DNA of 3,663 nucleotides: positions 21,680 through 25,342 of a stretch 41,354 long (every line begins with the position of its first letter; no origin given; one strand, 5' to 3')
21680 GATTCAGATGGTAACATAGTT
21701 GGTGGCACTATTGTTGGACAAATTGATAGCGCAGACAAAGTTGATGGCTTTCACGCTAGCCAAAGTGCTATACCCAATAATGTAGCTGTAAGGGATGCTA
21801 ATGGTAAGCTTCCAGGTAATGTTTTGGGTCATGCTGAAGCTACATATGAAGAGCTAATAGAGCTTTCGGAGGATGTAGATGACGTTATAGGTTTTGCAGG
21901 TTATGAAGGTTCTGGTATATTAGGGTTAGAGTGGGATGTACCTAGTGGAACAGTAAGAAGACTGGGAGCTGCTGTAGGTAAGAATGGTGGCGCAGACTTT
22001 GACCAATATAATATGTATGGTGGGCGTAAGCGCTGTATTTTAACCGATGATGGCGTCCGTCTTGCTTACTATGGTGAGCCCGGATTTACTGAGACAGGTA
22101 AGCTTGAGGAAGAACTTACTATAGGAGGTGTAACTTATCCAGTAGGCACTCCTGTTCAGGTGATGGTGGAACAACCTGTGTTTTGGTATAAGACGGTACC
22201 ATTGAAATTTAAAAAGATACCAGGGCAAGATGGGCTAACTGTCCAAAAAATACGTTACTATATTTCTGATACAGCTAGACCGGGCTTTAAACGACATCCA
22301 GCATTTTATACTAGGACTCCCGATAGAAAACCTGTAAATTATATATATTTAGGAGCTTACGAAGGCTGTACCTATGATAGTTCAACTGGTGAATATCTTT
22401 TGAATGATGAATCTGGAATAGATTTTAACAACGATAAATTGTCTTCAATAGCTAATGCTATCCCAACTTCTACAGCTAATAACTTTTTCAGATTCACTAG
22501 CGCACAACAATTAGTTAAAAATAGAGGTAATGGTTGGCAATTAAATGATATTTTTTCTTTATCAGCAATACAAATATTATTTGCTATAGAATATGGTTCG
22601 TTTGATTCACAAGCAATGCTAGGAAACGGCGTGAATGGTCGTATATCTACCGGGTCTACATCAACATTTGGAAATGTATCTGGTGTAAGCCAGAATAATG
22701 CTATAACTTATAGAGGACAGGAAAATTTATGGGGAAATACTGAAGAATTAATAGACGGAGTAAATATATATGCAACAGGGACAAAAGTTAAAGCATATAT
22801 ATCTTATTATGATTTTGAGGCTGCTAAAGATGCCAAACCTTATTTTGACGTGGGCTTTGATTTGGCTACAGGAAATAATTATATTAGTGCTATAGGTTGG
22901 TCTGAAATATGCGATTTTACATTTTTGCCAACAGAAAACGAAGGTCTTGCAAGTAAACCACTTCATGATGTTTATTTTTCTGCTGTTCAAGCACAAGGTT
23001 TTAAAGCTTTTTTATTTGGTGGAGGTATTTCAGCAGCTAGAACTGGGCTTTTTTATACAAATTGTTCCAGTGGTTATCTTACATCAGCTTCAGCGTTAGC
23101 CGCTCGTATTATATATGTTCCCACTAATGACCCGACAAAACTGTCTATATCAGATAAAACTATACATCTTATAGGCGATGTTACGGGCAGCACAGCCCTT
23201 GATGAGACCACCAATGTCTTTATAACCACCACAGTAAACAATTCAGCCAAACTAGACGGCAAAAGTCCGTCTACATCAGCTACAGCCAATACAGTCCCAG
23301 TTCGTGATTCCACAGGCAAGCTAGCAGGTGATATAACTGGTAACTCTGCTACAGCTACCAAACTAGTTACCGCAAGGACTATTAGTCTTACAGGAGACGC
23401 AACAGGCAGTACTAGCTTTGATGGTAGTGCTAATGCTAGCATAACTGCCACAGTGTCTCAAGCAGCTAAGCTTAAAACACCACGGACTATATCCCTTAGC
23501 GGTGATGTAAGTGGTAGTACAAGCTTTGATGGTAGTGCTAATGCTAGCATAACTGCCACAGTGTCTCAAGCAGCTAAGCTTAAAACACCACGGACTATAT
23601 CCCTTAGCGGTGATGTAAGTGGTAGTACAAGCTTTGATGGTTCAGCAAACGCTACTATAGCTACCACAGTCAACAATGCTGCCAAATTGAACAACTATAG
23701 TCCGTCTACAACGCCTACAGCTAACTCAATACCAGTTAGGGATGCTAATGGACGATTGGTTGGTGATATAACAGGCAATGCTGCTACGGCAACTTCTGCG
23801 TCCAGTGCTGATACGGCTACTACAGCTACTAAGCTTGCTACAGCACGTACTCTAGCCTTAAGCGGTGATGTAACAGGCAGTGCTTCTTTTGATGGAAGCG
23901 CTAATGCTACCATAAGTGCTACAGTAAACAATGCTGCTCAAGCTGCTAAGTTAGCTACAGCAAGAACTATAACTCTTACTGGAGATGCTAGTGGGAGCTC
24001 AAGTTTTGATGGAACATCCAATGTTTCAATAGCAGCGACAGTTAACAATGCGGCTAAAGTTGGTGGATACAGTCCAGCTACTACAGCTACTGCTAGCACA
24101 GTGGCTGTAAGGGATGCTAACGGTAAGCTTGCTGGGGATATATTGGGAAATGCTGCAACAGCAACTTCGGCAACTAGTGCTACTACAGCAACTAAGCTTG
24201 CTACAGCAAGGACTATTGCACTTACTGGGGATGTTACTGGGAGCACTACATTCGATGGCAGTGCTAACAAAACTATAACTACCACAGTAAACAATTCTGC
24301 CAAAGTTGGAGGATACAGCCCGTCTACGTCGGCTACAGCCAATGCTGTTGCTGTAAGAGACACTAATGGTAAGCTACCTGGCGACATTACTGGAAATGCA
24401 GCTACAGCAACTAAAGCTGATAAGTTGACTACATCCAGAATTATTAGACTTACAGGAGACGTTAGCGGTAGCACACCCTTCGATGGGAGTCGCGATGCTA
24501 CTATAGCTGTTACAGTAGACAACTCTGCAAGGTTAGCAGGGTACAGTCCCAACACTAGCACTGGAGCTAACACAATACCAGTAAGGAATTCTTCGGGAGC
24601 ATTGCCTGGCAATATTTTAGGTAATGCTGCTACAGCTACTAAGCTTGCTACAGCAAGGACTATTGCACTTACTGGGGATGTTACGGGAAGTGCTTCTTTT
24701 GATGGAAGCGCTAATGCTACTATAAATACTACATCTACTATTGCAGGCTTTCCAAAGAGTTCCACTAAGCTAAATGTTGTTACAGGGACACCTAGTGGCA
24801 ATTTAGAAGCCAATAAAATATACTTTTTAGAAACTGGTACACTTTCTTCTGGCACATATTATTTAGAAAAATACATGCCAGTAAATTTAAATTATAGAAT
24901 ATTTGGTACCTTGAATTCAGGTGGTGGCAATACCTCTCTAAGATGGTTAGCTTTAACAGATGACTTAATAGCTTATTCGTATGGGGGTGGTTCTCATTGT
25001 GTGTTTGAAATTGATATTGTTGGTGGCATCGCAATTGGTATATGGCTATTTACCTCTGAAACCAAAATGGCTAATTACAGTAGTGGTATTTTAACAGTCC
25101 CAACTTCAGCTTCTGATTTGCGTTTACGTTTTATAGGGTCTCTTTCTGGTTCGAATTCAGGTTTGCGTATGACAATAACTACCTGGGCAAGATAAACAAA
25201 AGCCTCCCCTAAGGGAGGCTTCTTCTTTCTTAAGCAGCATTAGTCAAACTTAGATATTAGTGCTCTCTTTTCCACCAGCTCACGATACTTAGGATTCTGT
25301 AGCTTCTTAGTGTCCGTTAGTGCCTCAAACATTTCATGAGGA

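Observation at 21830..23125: C-type-lectin/FGE-like (Mtd-type) receptor-binding domain lies in the middle of the fibre, which looks like two fibres fused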

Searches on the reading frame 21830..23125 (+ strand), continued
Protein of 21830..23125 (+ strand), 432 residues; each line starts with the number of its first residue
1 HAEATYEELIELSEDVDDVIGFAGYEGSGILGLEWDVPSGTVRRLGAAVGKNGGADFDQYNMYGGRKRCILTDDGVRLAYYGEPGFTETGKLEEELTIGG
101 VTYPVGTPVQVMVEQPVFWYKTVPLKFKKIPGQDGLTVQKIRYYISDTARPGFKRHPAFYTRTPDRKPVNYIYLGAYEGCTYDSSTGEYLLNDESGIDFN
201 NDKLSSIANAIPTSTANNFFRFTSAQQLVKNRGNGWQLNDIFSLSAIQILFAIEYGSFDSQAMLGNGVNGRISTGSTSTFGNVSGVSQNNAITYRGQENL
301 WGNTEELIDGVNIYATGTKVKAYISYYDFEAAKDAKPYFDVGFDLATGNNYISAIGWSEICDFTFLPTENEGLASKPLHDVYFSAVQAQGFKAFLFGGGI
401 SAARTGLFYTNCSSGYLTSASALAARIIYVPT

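Call 44: fold_search(model_id=the predicted structure, library=viral)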
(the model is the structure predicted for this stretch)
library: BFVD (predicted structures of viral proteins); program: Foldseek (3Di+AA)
matches with E <= 10: 192; with E <= 0.001: 38
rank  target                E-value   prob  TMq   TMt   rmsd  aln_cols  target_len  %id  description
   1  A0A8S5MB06            2.2e-52  1.00  0.92  0.66   3.8       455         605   39  Tail collar fiber protein [Siphoviridae sp. ctsDY37]
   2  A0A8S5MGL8            2.3e-47  1.00  0.88  0.55   4.6       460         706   34  Tail collar fiber protein [Podoviridae sp. ctqve24]
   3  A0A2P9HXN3            7.0e-28  1.00  0.73  0.53   6.5       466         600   25  (no name in the UniProt tables at hand)
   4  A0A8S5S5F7            9.0e-26  1.00  0.73  0.51   7.5       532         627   18  Tail collar fiber protein [Caudovirales sp. ctaix4]
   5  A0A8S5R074            6.0e-24  1.00  0.71  0.44   3.6       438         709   20  Tail collar fiber protein [Siphoviridae sp. ctyvQ1]
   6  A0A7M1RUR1            1.2e-23  1.00  0.66  0.51   4.8       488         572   19  Tail fiber protein [uncultured phage cr55_1]
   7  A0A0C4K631            9.3e-23  1.00  0.68  0.52   7.7       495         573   19  (no name in the UniProt tables at hand)
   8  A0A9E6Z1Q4            1.2e-22  1.00  0.67  0.51  12.3       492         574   20  (no name in the UniProt tables at hand)
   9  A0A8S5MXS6            3.7e-21  1.00  0.68  0.55   4.2       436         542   22  Tail collar fiber protein [Myoviridae sp. ctRRy11]
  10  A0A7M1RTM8            3.7e-21  1.00  0.67  0.49   5.9       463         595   20  Uncharacterized protein [uncultured phage cr6_1]
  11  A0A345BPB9            6.5e-21  1.00  0.69  0.60   7.5       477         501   18  (no name in the UniProt tables at hand)
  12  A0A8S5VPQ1            6.9e-21  1.00  0.66  0.49   5.0       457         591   19  (no name in the UniProt tables at hand)
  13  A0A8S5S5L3            1.8e-19  1.00  0.61  0.29   7.5       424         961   19  Tail collar fiber protein [Podoviridae sp. ctsUe5]
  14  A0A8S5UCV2            2.0e-19  1.00  0.70  0.73   6.1       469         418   14  Tail collar fiber protein [Myoviridae sp. ctBvM24]
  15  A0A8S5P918            2.0e-19  1.00  0.67  0.21   4.8       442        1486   18  Collagen triple helix repeat protein [Podoviridae sp. ctU7u6]
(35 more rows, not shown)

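Call 49: find_related_loci(query=window:21830-23125:+, collection=metagenome_contigs, flank=10000)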
Query window:21830-23125:+ (432 aa) in metagenome_contigs; peptide patterns used: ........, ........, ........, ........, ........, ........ (x = any residue, [..] = any of these).
102 stretches matched a pattern; 4 encode a relative of the query (tblastn E <= 1e-3); 4 distinct loci.
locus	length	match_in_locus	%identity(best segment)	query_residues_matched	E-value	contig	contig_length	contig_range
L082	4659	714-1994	68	1-432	0e+0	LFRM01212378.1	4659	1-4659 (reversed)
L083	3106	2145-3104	76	1-323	4e-172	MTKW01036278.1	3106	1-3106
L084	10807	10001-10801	80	1-274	1e-146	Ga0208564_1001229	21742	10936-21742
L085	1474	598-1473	37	25-313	7e-57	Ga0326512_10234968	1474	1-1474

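Call 73: get_annotated_region(hit=H2, flank=3000)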
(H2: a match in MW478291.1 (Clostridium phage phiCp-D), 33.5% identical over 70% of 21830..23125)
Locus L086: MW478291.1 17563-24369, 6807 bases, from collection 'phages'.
description: Clostridium phage phiCp-D, complete genome.
organism: Clostridium phage phiCp-D (NCBI taxid 2814704)
taxonomy: Viruses; Duplodnaviria; Heunggongvirae; Uroviricota; Caudoviricetes
host: Clostridium perfringens; source: chicken feces; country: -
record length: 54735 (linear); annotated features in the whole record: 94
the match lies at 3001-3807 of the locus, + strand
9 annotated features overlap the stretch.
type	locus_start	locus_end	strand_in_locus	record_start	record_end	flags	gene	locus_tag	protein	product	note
CDS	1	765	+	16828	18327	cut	-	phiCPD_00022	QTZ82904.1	minor structural protein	-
CDS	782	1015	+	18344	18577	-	-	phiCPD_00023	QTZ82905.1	hypothetical protein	-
CDS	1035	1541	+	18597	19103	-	-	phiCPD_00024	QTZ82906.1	hypothetical protein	-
CDS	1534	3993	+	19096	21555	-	-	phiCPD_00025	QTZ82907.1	polysaccharide deacetylase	-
CDS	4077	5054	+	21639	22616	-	-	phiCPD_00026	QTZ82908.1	integrase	-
CDS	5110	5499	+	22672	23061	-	-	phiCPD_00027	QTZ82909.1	holin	-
CDS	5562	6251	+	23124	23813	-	-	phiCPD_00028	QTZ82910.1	endolysin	-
CDS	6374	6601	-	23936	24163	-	-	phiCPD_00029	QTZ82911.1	hypothetical protein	-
CDS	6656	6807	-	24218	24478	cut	-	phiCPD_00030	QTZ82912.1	hypothetical protein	-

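Call 79: search_solved_structures(query=A1, max_evalue=10, show_alignments=2)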
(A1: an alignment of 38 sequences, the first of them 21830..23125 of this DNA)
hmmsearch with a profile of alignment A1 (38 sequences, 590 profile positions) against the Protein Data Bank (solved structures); distinct sequences matched with E-value up to 10: 7.
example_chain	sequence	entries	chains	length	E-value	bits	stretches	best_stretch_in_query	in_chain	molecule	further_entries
4lin_A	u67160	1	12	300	0.19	13.7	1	49-189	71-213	Tail needle protein gp26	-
5apz_A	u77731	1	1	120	0.7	11.9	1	78-171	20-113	GENERAL CONTROL PROTEIN GCN4, NOR1 TCAR0761, GENERAL CONTROL PROTEIN GCN4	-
3hnw_A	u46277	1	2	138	0.98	11.4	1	84-186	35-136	uncharacterized protein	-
6uxv_C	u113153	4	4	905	2.2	10.2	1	14-152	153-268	SWI/SNF chromatin-remodeling complex subunit SNF5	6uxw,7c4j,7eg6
7egm_C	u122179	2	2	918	2.9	9.8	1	14-152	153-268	SWI/SNF chromatin-remodeling complex subunit SNF5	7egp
4dt0_A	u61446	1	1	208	9.3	8.2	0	51-185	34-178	V-type ATP synthase subunit E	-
7ood_s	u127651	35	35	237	9.5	8.1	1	28-143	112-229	50S ribosomal protein L23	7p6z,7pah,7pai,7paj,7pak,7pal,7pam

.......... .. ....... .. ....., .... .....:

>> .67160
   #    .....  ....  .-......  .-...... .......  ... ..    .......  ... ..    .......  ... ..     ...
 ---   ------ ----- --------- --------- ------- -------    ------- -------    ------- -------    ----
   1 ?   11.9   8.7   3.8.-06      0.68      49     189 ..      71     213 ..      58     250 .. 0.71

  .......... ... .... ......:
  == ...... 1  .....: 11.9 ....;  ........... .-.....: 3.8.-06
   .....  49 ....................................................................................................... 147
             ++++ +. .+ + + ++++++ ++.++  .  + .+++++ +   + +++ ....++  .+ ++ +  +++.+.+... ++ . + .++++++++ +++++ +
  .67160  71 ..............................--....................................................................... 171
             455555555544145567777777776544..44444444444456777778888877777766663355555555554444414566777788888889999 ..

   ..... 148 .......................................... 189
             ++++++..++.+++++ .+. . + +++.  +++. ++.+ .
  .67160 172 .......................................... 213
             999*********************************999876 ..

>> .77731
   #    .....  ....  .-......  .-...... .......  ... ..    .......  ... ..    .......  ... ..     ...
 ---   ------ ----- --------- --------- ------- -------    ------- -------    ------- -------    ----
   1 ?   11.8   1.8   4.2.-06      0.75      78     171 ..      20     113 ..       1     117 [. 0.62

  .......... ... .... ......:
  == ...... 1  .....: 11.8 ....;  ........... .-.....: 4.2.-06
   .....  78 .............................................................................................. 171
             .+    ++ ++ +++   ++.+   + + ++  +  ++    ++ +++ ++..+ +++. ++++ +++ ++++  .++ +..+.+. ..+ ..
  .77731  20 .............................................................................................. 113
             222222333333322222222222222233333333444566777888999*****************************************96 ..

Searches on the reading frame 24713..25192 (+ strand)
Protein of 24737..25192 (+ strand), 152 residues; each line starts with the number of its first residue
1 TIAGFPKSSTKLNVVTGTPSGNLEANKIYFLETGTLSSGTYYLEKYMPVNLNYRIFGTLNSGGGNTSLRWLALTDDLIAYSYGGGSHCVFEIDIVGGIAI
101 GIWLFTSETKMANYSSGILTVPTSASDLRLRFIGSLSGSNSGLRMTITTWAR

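Call 6: search_protein_families(library=pfam, proteins=[window:24737-25192:+], max_evalue=1)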
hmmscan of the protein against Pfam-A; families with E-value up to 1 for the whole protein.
window:24737-25192:+ (152 aa): 0 families

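Call 7: search_protein_families(library=phrogs, proteins=[window:24737-25192:+], max_evalue=0.1)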
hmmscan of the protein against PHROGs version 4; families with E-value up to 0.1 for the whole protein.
window:24737-25192:+ (152 aa): 0 families

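Call 9: search_solved_structures(query=window:24737-25192:+, max_evalue=10)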
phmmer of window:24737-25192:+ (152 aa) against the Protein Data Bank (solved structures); distinct sequences matched with E-value up to 10: 0.

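Call 20: find_homologous_proteins(query=window:24737-25192:+, max_evalue=0.001)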
Query window:24737-25192:+ (152 aa): 1 proteins with E <= 0.001 among 52 candidates.
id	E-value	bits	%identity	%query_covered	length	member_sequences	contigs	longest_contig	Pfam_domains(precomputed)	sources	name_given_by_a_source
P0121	1.6e-38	150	84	59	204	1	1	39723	-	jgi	jgi:hypothetical protein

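Call 30: search_protein_representatives(protein=window:24749-25192:+)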
Query: 148 residues. Proteins with E-value up to 0.001 (for the whole library): 3; up to 1e-10: 0; up to 1e-30: 0. The best 3 are listed.
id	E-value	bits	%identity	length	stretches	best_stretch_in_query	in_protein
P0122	1.6e-04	38.2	35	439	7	65-106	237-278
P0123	3.6e-04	37.0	26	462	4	65-130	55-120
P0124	6.7e-04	36.2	24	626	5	64-132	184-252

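Call 50: predict_structure(alignment_id=A3)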
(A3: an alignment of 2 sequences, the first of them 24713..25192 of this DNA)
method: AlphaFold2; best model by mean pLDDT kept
length: 160 residues; sequences in the alignment: 2
mean_pLDDT: 49.6   pTM: 0.49
mean pLDDT of the five models: 49.6, 45.3, 36.3, 33.3, 31.0
residues with pLDDT >= 90: 0; 70-90: 0; 50-70: 95; < 50: 65
segments of 3 or more residues with pLDDT < 50: 1-30, 40-44, 83-92, 112-125
pLDDT, mean of each block of 10 residues (from residue 1): 25 32 37 50 49 62 62 53 45 57 57 44 48 59 58 56
secondary structure, 60 per line:
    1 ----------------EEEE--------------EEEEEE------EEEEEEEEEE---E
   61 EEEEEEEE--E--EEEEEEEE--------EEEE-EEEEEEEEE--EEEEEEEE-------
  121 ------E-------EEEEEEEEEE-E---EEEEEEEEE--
elements in order: E17-20 E35-40 E47-56 E60-68 E74-81 E90-93 E95-103 E106-113 E135-144 E150-158

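Call 67: fold_search(model_id=the predicted structure, library=pdb)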
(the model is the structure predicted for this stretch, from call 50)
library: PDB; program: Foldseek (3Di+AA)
matches with E <= 10: 1753; with E <= 0.001: 0
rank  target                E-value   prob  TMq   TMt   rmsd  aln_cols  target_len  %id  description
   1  3o12                  2.2e-03  1.00  0.40  0.36   7.5       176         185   12  The crystal structure of a functionally unknown protein from Saccharomyces cerevisiae. (released 2010-09-15)
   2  3mep_C                2.5e-03  1.00  0.39  0.36   6.8       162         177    9  Crystal Structure of ECA2234 protein from Erwinia carotovora, Northeast Structural Genomics Consortium Target EwR44 (released 2010-04-14)
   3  3mep_B                3.0e-03  1.00  0.40  0.37   6.6       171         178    9  Crystal Structure of ECA2234 protein from Erwinia carotovora, Northeast Structural Genomics Consortium Target EwR44 (released 2010-04-14)
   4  8a28_A                3.5e-03  0.97  0.30  0.16   6.8       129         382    8  Structure of the astacin zymogen of LAST-MAM from Limulus polyphemus (released 2022-10-19)
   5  8iqe_C                3.9e-03  0.99  0.35  0.13   8.7       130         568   12  Crystal structure of tetrameric K2-2 TSP (released 2024-02-21)
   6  3mep_A                4.3e-03  1.00  0.39  0.36   6.8       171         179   10  Crystal Structure of ECA2234 protein from Erwinia carotovora, Northeast Structural Genomics Consortium Target EwR44 (released 2010-04-14)
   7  8xcj_F                4.6e-03  0.80  0.29  0.14  12.7       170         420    8  Open State of central tail fiber of bacteriophage lambda upon binding to LamB (gpJ713-LamB complex) (released 2024-05-01)
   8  8iq9_A                4.8e-03  0.99  0.36  0.13   8.5       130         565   12  Crystal structure of trimeric K2-2 TSP in complex with tetrasaccharide and octasaccharide (released 2024-02-21)
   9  1gui_A                6.0e-03  0.87  0.27  0.27   9.2       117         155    9  CBM4 structure and function (released 2002-09-26)
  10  8iqe_B                6.3e-03  0.98  0.35  0.13   8.6       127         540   12  Crystal structure of tetrameric K2-2 TSP (released 2024-02-21)
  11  1o6u_C                6.6e-03  0.99  0.38  0.19   5.2       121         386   11  The Crystal Structure of Human Supernatant Protein Factor (released 2003-10-17)
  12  2zez_B                6.6e-03  0.94  0.32  0.35   6.7       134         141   16  Family 16 Carbohydrate Binding Module-2 (released 2008-03-25)
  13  4tlg_B                7.0e-03  0.85  0.27  0.15   9.1       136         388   12  Crystal structure of SEC14-like protein 4 (SEC14L4) (released 2014-07-02)
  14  8iqe_D                7.4e-03  0.96  0.33  0.12   8.7       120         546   11  Crystal structure of tetrameric K2-2 TSP (released 2024-02-21)
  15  7p7a_C                7.4e-03  0.87  0.32  0.09  13.2       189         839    7  SARS-CoV-2 spike protein in complex with sybody#68 in a 2up/1flexible conformation (released 2021-08-04)
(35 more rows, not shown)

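Call 86: find_related_loci(query=window:24737-25192:+, collection=viral_contigs, flank=8000)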
Query window:24737-25192:+ (152 aa) in viral_contigs; peptide patterns used: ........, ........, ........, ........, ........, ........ (x = any residue, [..] = any of these).
6 stretches matched a pattern, but none encodes a relative of the query by tblastn (E <= 1e-3).
